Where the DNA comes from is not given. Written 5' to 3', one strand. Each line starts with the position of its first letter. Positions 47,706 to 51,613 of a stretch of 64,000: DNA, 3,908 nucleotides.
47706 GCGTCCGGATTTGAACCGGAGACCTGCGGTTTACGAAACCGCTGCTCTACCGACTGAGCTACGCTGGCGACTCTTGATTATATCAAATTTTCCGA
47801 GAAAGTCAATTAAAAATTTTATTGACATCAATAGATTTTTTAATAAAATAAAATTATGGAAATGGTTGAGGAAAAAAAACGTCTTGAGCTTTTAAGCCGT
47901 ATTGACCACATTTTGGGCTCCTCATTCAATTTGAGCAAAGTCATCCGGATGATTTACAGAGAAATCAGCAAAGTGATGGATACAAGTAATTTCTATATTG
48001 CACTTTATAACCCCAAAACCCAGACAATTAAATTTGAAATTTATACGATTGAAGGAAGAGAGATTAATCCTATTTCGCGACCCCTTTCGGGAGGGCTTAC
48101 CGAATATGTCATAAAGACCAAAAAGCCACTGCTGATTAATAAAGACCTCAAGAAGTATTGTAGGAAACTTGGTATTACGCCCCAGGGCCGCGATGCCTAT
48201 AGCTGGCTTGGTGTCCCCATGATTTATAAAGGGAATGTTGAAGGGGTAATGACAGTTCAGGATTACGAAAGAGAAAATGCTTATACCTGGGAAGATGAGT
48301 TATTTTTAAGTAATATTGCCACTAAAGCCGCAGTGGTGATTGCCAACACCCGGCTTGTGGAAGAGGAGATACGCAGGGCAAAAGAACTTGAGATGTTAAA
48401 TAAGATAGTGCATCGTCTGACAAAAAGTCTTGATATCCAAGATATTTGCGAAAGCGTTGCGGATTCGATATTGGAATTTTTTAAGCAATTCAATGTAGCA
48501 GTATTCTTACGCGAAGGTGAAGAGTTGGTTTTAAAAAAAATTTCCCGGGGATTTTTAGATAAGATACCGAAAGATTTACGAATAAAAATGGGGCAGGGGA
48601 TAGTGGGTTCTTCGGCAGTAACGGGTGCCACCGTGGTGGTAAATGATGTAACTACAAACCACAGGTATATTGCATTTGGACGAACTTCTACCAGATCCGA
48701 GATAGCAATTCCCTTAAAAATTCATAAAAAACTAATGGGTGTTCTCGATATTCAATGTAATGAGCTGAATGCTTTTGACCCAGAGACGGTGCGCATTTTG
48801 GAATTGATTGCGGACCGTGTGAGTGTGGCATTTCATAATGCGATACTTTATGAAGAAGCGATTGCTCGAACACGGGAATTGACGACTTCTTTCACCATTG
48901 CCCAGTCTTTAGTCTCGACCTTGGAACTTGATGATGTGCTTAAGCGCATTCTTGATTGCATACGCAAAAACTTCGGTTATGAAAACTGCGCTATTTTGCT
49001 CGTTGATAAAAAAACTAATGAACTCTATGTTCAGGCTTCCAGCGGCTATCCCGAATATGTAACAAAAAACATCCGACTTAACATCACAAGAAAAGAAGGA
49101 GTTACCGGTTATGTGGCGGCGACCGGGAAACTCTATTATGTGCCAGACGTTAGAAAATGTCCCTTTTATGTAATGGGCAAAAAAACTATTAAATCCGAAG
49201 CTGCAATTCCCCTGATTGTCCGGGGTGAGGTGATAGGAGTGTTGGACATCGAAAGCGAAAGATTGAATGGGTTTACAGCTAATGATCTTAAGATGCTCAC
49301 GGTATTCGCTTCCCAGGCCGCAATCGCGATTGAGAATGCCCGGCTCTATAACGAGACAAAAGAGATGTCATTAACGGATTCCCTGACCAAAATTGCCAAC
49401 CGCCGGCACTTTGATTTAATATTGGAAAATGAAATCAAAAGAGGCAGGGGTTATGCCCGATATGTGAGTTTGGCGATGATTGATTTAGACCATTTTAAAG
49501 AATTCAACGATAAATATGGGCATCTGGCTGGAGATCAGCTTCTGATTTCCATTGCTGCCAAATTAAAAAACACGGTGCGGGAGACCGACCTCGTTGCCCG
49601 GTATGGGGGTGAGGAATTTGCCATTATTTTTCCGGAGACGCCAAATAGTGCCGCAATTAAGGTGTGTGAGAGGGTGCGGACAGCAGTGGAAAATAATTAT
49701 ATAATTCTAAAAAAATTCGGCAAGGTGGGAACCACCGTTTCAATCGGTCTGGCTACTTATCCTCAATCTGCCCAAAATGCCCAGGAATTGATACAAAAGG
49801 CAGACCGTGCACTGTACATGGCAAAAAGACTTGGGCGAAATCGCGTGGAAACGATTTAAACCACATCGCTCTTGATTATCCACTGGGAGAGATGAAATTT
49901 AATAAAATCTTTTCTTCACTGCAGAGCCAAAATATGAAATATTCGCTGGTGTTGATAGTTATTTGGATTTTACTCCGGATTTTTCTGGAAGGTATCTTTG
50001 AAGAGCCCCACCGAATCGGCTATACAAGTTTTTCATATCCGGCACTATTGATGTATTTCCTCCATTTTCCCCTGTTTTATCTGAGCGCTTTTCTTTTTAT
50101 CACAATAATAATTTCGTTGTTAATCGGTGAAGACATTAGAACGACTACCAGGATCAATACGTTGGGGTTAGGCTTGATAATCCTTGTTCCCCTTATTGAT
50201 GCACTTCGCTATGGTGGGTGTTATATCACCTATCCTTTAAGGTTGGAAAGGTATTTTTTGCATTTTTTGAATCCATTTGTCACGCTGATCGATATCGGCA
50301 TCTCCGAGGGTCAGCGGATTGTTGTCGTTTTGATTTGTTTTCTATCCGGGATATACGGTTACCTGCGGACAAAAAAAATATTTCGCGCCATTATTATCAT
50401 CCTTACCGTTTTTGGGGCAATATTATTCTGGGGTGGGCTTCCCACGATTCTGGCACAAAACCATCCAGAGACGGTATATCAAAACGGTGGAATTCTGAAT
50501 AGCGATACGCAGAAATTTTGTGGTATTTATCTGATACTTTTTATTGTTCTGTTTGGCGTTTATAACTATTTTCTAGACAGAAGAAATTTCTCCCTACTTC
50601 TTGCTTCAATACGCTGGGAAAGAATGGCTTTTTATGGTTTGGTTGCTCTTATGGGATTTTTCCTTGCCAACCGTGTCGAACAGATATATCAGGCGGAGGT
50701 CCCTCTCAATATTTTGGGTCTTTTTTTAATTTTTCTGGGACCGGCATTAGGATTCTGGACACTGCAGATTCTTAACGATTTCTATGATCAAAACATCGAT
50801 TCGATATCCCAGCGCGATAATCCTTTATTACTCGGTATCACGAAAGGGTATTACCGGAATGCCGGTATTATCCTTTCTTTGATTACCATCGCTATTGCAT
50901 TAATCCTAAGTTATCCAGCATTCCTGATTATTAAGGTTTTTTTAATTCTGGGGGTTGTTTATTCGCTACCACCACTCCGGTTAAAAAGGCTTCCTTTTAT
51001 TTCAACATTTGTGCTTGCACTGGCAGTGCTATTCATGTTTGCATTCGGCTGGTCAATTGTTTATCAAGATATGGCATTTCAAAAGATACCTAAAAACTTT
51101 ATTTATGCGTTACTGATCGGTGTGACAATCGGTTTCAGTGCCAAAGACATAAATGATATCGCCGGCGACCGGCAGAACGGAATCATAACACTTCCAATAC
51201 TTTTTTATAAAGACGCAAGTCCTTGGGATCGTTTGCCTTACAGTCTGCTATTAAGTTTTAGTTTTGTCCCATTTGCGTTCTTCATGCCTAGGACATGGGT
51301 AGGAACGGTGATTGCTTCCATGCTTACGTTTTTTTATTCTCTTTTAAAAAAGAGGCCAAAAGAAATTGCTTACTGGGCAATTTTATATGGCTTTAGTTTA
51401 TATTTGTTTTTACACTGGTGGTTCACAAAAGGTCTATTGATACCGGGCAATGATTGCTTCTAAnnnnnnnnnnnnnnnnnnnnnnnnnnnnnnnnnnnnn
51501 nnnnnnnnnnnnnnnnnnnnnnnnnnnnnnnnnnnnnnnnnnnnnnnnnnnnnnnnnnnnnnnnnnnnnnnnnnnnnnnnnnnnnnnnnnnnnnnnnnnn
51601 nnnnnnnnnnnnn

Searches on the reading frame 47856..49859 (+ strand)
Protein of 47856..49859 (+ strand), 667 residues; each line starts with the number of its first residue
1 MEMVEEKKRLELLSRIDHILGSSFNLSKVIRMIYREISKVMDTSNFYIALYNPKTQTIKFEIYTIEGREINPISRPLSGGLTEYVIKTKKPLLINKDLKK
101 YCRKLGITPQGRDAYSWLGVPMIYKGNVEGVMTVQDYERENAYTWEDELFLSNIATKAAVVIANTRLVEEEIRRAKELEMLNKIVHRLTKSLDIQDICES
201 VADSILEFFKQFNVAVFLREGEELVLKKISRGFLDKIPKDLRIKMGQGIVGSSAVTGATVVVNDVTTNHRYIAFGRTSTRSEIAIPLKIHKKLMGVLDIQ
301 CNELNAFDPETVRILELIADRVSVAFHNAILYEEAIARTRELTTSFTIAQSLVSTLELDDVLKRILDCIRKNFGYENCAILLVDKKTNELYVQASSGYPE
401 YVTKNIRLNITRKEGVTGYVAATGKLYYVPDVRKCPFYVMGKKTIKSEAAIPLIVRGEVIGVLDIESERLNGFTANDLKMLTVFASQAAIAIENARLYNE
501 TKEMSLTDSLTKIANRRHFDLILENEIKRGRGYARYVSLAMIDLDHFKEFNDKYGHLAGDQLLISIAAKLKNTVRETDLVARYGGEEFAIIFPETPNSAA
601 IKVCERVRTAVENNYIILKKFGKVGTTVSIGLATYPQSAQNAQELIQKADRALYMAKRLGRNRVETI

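Call 37: search_protein_families(library=pfam, proteins=[window:47856-49859:+], max_evalue=0.00001)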
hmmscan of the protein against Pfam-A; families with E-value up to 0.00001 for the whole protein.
window:47856-49859:+ (667 aa): 5 families
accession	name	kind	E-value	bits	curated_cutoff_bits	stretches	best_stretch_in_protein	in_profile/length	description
PF13185.12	GAF_2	-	1e-53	181.6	28.6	3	356-493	2-136/136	GAF domain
PF00990.26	GGDEF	-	8.8e-49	165.8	23.8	1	506-663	2-161/161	Diguanylate cyclase, GGDEF domain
PF01590.32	GAF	-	1.6e-42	145.6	22.4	3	357-492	1-133/133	GAF domain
PF13492.12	GAF_3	-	6.5e-24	85.2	27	1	357-494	1-129/129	GAF domain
PF11849.14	DUF3369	-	7.4e-06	26.8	27.2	0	471-500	138-167/168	Domain of unknown function (DUF3369)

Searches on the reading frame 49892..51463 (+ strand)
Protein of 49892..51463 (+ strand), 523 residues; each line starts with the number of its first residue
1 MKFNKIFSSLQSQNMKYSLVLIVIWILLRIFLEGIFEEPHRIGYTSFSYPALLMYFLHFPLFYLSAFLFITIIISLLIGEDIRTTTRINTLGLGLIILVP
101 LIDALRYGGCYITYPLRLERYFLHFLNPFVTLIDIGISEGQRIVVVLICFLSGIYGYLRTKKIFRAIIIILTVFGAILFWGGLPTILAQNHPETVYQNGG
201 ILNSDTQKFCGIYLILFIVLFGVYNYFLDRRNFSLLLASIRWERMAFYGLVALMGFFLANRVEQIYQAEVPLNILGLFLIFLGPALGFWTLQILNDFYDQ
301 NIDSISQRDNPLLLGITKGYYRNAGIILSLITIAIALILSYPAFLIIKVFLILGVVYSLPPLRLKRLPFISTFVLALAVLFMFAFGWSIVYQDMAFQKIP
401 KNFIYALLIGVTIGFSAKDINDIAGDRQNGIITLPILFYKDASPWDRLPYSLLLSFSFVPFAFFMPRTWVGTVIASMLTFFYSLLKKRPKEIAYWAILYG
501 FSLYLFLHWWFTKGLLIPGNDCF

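Call 37: search_protein_families(library=pfam, proteins=[window:49892-51463:+], max_evalue=0.00001)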
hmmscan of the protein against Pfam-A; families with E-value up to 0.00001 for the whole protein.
window:49892-51463:+ (523 aa): 1 family
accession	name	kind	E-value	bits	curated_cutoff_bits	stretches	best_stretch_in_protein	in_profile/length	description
PF01040.23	UbiA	-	2.7e-20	73.2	34.2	1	268-499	13-244/250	UbiA prenyltransferase family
